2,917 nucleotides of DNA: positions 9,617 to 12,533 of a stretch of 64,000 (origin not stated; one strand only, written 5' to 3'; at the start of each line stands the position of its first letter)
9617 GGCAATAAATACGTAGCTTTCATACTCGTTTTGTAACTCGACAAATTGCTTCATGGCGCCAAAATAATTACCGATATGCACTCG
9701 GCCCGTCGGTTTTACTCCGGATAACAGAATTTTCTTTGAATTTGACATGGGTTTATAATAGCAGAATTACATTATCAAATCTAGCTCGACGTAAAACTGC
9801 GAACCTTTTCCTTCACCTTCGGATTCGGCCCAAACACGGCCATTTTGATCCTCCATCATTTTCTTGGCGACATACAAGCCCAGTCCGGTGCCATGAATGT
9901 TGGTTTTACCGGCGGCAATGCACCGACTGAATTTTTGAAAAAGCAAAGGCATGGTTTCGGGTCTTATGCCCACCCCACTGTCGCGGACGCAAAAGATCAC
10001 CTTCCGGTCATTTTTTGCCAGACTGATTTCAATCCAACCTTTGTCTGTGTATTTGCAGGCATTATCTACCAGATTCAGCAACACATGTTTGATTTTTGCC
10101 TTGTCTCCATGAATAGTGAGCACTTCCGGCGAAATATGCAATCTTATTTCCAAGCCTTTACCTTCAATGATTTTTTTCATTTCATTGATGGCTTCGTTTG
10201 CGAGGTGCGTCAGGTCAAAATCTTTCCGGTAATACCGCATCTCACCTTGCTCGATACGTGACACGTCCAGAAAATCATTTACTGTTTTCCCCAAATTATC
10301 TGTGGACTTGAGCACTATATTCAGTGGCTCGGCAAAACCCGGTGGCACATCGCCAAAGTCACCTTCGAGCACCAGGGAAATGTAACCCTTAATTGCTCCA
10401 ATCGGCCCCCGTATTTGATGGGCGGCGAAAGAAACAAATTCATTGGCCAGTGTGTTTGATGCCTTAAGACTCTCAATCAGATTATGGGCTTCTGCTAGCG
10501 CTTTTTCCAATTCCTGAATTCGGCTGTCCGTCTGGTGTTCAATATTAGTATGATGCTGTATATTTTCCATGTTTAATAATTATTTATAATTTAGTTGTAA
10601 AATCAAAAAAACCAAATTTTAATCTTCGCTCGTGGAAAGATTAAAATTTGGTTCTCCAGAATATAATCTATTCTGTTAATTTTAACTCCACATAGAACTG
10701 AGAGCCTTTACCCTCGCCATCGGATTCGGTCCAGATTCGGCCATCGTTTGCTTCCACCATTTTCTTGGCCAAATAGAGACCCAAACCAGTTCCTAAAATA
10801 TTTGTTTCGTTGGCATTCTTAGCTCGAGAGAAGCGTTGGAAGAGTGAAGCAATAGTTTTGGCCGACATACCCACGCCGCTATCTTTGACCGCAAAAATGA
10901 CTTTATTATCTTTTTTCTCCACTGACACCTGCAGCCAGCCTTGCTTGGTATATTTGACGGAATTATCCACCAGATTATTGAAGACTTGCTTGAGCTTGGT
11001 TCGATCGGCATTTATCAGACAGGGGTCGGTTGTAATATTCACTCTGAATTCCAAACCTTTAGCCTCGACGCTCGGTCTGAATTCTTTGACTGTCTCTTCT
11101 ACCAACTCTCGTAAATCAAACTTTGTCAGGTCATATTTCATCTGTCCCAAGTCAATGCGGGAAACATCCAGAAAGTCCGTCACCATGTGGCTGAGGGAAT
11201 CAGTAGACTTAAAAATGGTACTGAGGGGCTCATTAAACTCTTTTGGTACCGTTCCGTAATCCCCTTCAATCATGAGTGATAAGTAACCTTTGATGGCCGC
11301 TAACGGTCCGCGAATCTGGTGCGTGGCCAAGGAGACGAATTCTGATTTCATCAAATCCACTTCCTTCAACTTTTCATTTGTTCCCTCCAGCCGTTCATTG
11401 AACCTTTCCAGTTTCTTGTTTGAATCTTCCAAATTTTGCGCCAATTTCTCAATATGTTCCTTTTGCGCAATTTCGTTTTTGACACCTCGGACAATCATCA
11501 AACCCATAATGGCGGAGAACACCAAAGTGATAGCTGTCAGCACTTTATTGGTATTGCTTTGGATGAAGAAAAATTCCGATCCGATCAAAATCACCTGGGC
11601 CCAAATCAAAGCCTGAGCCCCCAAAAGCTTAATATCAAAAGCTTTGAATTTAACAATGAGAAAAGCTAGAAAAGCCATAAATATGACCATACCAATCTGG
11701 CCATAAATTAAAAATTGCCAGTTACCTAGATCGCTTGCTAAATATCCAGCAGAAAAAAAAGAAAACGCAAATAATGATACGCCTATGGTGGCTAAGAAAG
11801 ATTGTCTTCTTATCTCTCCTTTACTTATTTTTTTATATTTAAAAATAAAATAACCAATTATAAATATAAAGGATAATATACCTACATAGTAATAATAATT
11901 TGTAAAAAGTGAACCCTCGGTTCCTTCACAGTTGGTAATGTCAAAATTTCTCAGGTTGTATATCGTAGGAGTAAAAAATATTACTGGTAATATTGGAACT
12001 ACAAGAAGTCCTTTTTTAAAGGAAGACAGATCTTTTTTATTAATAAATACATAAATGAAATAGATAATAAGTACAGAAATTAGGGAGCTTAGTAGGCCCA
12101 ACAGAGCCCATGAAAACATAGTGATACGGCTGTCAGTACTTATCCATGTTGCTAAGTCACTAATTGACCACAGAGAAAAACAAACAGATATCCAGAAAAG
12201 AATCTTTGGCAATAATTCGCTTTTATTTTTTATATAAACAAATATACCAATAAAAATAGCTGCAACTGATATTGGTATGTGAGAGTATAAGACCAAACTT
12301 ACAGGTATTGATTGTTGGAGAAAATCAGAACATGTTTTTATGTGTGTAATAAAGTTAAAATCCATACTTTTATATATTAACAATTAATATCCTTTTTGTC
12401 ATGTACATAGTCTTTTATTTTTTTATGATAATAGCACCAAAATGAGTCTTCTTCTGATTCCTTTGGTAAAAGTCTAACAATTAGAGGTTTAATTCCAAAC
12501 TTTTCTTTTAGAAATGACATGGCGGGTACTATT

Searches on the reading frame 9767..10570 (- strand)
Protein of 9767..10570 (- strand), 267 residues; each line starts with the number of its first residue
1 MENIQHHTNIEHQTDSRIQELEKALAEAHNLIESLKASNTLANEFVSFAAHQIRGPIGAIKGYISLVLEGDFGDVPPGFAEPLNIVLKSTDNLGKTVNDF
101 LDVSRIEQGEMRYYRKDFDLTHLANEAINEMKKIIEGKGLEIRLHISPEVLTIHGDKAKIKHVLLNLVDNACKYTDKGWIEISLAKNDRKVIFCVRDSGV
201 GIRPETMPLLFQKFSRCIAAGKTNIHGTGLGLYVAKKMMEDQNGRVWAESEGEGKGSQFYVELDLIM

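Call 7: search_protein_families(library=ncbifam, proteins=[window:9767-10570:-])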
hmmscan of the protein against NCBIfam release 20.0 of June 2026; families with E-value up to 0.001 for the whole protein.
window:9767-10570:- (267 aa): 78 families (the best 25 are shown)
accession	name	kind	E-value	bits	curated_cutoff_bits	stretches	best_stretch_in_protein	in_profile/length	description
NF046044.1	PnpS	equivalog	4e-47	161.1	400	1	20-263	149-389/390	two-component system histidine kinase PnpS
TIGR02956.1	TMAO_torS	equivalog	1.9e-45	155.4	676.5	1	5-265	420-682/967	TMAO reductase system sensor histidine kinase/response regulator TorS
NF038297.2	hybrid_HK_HrmK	equivalog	1.5e-44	152.7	725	1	16-264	209-456/607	hybrid histidine kinase/response regulator HrmK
NF033092.0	HK_WalK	equivalog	9.1e-41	140.1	725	1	43-263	373-592/594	cell wall metabolism sensor histidine kinase WalK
NF041880.1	EPS_EpsF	equivalog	2.3e-40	138.5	900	1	26-263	258-491/492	response regulator EpsF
TIGR02966.1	phoR_proteo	equivalog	3.8e-40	137.9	334.2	1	32-262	104-332/333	phosphate regulon sensor histidine kinase PhoR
NF040691.1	MtrAB_MtrB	equivalog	4e-36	125.1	450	1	30-263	259-490/507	MtrAB system histidine kinase MtrB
NF047874.1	MASE3_PAS_HK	subfamily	1.7e-35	123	560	1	22-264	378-624/655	MASE3 domain-containing sensor histidine kinase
NF033091.0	HK_VanS_ACDEFG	equivalog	2.3e-35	122.1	400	1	14-253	49-284/293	vancomycin resistance histidine kinase VanS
NF008318.0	PRK11107.1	equivalog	1.3e-33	116.1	890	1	39-265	290-518/920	two-component sensor histidine kinase BarA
NF011874.0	PRK15347.1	equivalog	8.6e-33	113.4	852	1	6-265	369-614/921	two component system sensor kinase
NF041947.1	LuxQ_Vibrio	equivalog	4.2e-31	107.6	1200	1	37-264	467-695/843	quorum-sensing autoinducer 2 sensor kinase/phosphatase LuxQ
NF006800.0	PRK09303.1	equivalog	8.5e-31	107.2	342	1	15-263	124-375/383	histidine kinase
NF041735.1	hist_kin_RppB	equivalog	2.6e-30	105.6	400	1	42-263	216-437/438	two-component system sensor histidine kinase RppB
NF008302.0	PRK11091.1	equivalog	2.2e-29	102.2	838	1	32-265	273-505/779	aerobic respiration two-component sensor histidine kinase ArcB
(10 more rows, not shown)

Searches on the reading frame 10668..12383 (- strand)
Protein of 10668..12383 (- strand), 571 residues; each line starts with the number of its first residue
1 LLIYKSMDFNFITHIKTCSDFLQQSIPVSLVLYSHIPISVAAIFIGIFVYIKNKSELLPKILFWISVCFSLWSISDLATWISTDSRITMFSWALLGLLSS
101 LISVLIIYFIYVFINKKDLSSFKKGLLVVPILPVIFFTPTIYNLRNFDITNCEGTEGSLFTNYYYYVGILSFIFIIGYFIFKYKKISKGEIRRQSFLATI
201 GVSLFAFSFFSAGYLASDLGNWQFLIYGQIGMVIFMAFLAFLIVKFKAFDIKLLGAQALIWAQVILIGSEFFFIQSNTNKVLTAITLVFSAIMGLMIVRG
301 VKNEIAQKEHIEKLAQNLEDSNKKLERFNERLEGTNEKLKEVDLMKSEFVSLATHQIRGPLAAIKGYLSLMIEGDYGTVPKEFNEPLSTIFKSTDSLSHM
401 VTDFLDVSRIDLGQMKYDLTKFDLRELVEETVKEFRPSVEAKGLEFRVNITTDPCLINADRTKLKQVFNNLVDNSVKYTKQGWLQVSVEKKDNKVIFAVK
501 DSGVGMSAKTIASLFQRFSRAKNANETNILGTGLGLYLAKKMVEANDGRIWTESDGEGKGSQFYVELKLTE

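Call 7: search_protein_families(library=ncbifam, proteins=[window:10668-12383:-])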
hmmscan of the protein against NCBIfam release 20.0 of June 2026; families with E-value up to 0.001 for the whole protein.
window:10668-12383:- (571 aa): 79 families (the best 25 are shown)
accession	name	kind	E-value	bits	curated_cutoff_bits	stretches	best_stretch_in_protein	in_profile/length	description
NF046044.1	PnpS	equivalog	3.4e-51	174.5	400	1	338-567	162-389/390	two-component system histidine kinase PnpS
TIGR02956.1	TMAO_torS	equivalog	9.6e-51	172.9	676.5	1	309-570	427-683/967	TMAO reductase system sensor histidine kinase/response regulator TorS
NF033092.0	HK_WalK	equivalog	8.1e-47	160.1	725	1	341-567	367-592/594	cell wall metabolism sensor histidine kinase WalK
TIGR02966.1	phoR_proteo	equivalog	2.8e-44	151.5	334.2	1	338-566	106-332/333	phosphate regulon sensor histidine kinase PhoR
NF047874.1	MASE3_PAS_HK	subfamily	1.1e-43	150.1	560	2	337-569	389-625/655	MASE3 domain-containing sensor histidine kinase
NF038297.2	hybrid_HK_HrmK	equivalog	8.2e-43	146.9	725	1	294-569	191-457/607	hybrid histidine kinase/response regulator HrmK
NF008318.0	PRK11107.1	equivalog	3.2e-42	144.6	890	1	309-569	256-518/920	two-component sensor histidine kinase BarA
NF012163.2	BaeS_SmeS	equivalog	1.2e-41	143.2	500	1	271-554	158-444/457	sensor histidine kinase efflux regulator BaeS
NF033091.0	HK_VanS_ACDEFG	equivalog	2.6e-40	138.4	400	1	297-557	25-284/293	vancomycin resistance histidine kinase VanS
NF041880.1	EPS_EpsF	equivalog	1.5e-39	135.9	900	1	337-567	265-491/492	response regulator EpsF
NF040691.1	MtrAB_MtrB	equivalog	8.4e-38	130.6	450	1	328-567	253-490/507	MtrAB system histidine kinase MtrB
NF045901.1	HisKinLetSLeg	equivalog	8.7e-38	129.9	1650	1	308-570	255-519/906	two-component system sensor histidine kinase LetS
NF008302.0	PRK11091.1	equivalog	3.2e-37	128.1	838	1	337-569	274-505/779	aerobic respiration two-component sensor histidine kinase ArcB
NF008099.0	PRK10841.1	equivalog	1.2e-36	125.9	920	1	343-569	467-690/949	two-component system sensor histidine kinase RcsC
NF041947.1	LuxQ_Vibrio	equivalog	7.9e-36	123.3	1200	1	341-569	467-696/843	quorum-sensing autoinducer 2 sensor kinase/phosphatase LuxQ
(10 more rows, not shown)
